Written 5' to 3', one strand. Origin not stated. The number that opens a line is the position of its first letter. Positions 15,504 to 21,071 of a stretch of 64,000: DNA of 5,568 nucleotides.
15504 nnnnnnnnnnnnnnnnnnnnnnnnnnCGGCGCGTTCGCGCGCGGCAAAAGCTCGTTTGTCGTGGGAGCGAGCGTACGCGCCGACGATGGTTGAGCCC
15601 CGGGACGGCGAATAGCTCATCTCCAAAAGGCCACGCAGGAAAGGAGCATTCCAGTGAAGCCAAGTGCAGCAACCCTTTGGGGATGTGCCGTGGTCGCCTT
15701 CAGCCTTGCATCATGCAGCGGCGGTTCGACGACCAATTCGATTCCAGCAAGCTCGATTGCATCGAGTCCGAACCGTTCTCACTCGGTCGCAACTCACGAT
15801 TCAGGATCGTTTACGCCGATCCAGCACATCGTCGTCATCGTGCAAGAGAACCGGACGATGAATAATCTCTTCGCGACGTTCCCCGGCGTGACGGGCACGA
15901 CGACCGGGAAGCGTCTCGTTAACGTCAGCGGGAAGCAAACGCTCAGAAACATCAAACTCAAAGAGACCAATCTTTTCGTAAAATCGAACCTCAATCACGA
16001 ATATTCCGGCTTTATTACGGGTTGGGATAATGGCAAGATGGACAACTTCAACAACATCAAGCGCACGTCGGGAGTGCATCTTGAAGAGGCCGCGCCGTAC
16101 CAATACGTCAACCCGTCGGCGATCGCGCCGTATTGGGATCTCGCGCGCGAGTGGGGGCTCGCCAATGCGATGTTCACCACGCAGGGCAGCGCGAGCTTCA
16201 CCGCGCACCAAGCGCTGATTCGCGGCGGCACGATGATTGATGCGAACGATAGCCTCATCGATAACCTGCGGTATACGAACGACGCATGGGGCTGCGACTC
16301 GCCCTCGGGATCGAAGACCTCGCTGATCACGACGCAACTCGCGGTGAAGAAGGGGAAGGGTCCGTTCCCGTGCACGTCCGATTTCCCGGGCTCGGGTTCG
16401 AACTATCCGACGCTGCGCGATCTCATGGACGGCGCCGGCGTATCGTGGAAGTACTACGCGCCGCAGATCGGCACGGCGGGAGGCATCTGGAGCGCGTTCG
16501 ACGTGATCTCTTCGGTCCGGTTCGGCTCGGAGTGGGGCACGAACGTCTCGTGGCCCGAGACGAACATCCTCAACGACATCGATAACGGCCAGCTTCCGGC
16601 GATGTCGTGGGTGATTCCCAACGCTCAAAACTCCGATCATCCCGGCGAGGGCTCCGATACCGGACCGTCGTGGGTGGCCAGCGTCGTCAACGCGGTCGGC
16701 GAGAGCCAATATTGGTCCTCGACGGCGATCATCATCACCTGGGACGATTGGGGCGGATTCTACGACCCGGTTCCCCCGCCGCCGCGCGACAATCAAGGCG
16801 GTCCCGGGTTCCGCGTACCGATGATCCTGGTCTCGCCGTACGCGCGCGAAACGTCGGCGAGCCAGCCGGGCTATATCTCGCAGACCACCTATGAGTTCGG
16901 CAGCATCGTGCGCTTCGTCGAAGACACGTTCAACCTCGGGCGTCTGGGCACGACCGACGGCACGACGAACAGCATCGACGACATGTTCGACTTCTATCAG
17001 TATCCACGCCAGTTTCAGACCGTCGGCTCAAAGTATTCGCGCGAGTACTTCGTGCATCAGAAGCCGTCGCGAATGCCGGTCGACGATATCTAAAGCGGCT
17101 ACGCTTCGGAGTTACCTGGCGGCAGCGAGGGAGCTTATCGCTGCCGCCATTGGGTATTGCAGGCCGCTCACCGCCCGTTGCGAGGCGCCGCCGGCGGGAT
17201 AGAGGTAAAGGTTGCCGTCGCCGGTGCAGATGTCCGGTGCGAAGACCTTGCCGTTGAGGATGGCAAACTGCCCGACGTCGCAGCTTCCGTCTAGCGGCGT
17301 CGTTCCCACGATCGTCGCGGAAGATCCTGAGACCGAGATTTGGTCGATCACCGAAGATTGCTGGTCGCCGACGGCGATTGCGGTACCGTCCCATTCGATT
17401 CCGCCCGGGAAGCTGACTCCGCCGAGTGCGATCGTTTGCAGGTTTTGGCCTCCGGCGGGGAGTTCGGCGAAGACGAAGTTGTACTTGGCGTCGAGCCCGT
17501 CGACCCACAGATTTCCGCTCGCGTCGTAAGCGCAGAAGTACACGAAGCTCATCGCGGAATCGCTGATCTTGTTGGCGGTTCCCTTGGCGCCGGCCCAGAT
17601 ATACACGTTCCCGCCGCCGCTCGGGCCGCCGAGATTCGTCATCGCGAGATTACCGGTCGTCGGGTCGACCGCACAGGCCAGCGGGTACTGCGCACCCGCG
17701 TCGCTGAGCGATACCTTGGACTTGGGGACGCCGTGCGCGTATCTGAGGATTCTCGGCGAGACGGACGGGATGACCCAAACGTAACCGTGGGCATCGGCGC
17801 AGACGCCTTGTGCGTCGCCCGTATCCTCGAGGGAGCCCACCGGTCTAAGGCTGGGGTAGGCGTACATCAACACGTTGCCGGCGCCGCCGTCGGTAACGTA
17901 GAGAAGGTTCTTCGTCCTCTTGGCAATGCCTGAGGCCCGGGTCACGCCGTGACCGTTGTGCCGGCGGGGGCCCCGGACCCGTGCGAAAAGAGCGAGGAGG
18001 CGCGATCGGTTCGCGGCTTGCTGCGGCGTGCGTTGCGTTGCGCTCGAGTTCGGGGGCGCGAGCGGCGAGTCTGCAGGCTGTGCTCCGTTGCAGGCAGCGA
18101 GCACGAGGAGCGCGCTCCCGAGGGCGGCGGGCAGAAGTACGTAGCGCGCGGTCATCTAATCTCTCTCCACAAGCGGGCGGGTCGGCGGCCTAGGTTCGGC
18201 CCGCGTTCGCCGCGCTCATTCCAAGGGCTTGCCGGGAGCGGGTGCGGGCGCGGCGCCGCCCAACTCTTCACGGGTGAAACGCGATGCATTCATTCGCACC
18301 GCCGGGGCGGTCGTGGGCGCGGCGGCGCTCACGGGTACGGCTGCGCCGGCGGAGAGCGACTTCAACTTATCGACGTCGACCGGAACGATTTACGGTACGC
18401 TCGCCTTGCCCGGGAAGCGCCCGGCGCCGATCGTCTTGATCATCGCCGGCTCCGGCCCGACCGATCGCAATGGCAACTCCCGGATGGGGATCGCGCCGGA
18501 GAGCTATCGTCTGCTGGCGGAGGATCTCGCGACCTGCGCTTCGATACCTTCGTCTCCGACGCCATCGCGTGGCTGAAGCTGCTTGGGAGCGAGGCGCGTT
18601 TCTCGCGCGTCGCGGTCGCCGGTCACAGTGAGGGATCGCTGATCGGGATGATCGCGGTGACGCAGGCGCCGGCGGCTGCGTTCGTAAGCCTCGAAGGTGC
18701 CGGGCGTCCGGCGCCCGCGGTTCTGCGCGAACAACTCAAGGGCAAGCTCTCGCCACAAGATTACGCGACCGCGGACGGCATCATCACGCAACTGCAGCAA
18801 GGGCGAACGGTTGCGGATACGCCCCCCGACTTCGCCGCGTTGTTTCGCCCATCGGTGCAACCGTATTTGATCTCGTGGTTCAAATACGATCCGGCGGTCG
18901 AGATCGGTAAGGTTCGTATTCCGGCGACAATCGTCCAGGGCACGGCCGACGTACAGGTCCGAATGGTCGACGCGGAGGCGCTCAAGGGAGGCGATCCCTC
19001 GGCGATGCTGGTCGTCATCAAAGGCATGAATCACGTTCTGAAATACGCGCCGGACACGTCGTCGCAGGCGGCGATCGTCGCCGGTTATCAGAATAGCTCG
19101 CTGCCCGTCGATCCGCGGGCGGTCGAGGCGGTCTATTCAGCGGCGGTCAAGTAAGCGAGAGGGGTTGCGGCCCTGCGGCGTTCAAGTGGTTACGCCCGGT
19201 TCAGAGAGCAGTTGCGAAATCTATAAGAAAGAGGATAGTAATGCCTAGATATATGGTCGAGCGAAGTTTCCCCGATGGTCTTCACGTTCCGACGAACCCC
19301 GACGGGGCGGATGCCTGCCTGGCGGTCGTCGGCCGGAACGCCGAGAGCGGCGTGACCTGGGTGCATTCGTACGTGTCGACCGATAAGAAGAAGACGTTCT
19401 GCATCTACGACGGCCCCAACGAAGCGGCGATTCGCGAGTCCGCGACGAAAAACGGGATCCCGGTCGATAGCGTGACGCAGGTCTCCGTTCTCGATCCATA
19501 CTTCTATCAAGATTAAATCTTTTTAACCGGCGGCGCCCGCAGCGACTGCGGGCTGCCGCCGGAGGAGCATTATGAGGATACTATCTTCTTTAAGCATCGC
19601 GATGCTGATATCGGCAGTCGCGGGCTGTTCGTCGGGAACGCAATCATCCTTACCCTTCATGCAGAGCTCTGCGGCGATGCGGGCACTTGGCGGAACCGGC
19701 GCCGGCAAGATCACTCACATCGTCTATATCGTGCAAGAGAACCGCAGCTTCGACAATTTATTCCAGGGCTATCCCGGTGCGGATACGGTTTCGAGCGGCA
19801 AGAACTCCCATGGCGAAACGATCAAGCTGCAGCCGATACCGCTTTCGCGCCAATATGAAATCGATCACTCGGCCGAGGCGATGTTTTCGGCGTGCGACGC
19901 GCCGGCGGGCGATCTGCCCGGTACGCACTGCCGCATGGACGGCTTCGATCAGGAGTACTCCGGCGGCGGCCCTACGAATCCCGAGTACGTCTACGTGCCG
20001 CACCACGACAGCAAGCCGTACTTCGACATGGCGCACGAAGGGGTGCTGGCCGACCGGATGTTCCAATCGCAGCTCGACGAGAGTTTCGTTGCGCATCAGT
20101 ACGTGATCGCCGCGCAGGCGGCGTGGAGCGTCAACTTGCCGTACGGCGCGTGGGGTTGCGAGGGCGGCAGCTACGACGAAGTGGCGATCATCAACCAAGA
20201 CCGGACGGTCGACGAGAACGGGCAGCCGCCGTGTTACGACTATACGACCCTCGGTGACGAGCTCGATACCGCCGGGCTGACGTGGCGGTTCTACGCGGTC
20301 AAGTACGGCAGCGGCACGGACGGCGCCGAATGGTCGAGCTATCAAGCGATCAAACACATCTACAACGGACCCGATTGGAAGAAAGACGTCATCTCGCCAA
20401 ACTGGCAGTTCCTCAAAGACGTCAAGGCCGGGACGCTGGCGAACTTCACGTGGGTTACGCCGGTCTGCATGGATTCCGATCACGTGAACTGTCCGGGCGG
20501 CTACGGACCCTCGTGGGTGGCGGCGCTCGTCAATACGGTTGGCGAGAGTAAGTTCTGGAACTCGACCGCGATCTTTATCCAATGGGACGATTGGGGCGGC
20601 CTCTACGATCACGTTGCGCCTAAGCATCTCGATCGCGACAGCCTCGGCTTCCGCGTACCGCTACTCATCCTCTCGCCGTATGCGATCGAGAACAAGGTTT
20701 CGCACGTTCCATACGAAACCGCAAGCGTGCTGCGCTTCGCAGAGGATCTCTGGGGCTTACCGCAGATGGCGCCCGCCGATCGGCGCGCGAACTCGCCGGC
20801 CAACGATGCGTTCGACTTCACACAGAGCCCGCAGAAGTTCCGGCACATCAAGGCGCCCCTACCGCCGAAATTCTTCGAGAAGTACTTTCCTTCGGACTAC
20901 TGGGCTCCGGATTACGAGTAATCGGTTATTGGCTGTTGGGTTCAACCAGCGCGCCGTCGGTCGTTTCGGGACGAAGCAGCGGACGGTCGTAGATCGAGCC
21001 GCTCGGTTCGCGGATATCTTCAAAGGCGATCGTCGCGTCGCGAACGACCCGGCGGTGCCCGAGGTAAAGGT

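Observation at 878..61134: Co-expanded set of lipoprotein phosphoesterases and beta-propeller lipoproteins next to pstB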

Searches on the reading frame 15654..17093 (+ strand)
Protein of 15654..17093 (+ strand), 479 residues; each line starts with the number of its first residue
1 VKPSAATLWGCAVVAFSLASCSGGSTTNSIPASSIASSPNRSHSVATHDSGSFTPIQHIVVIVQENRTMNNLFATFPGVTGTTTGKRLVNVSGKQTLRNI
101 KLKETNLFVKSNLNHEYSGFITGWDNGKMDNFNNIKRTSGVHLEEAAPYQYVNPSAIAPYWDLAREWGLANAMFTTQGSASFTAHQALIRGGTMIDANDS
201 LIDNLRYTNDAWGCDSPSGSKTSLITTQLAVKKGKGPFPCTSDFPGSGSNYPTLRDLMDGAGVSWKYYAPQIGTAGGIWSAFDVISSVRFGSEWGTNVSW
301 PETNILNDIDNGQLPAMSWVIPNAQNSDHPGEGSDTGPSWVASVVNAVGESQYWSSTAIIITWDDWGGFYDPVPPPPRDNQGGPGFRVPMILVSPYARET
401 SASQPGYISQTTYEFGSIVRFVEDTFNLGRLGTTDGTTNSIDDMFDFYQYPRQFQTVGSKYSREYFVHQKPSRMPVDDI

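Call 6: search_protein_families(library=pfam, proteins=[window:15654-17093:+], max_evalue=0.01)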
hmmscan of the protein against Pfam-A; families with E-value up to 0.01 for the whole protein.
window:15654-17093:+ (479 aa): 1 family
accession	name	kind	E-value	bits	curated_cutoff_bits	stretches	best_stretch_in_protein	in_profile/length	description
PF04185.19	Phosphoesterase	-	4e-56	191.1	23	1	56-428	1-355/356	Phosphoesterase family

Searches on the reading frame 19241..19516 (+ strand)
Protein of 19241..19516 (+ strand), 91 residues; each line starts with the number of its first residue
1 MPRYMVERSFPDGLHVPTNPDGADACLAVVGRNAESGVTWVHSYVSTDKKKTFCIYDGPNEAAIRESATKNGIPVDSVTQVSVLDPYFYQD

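Call 85: search_protein_families(library=pfam, proteins=[window:19241-19516:+], max_evalue=0.001)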
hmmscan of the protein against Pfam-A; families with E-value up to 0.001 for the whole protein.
window:19241-19516:+ (91 aa): 1 family
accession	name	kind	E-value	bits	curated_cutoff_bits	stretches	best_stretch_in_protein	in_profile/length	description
PF14026.12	SCO4226-like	-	5.7e-22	78.1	28.5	1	4-81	1-76/76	Nickel responsive protein SCO4226-like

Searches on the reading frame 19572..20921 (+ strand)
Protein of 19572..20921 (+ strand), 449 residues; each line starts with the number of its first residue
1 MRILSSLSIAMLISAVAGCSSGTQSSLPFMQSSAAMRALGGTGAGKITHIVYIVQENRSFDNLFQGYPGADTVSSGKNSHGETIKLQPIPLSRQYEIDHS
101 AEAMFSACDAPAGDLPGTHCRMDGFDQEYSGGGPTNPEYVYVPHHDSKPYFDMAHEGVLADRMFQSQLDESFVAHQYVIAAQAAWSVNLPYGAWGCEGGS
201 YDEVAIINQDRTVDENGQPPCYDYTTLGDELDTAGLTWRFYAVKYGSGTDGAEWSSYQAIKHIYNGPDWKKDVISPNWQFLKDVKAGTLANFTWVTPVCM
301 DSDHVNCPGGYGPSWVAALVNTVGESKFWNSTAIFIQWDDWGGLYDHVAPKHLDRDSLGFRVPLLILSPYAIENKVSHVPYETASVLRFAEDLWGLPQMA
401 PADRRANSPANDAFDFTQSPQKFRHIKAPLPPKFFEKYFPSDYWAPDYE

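Call 6: search_protein_families(library=pfam, proteins=[window:19572-20921:+], max_evalue=0.01)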
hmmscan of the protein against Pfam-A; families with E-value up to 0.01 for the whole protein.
window:19572-20921:+ (449 aa): 1 family
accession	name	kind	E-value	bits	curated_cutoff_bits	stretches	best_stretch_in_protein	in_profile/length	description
PF04185.19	Phosphoesterase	-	2.8e-45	155.5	23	1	47-397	1-356/356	Phosphoesterase family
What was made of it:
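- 19572..20921 (+): PE phosphoesterase lipoprotein (clade with 28852 and 55124, about 71% identity). PF04185 E 2.8e-45 (call 6).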

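Call 26: search_protein_families(library=ncbifam, proteins=[window:19572-20921:+], max_evalue=0.001)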
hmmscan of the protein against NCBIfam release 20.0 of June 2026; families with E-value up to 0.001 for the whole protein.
window:19572-20921:+ (449 aa): 2 families
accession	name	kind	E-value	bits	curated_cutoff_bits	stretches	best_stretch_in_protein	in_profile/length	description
TIGR03397.1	acid_phos_Burk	subfamily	1.1e-32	113.9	362.75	2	222-406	263-462/483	acid phosphatase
TIGR03396.1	PC_PLC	equivalog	3.8e-28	98.3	580.25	1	15-351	11-348/688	phosphocholine-specific phospholipase C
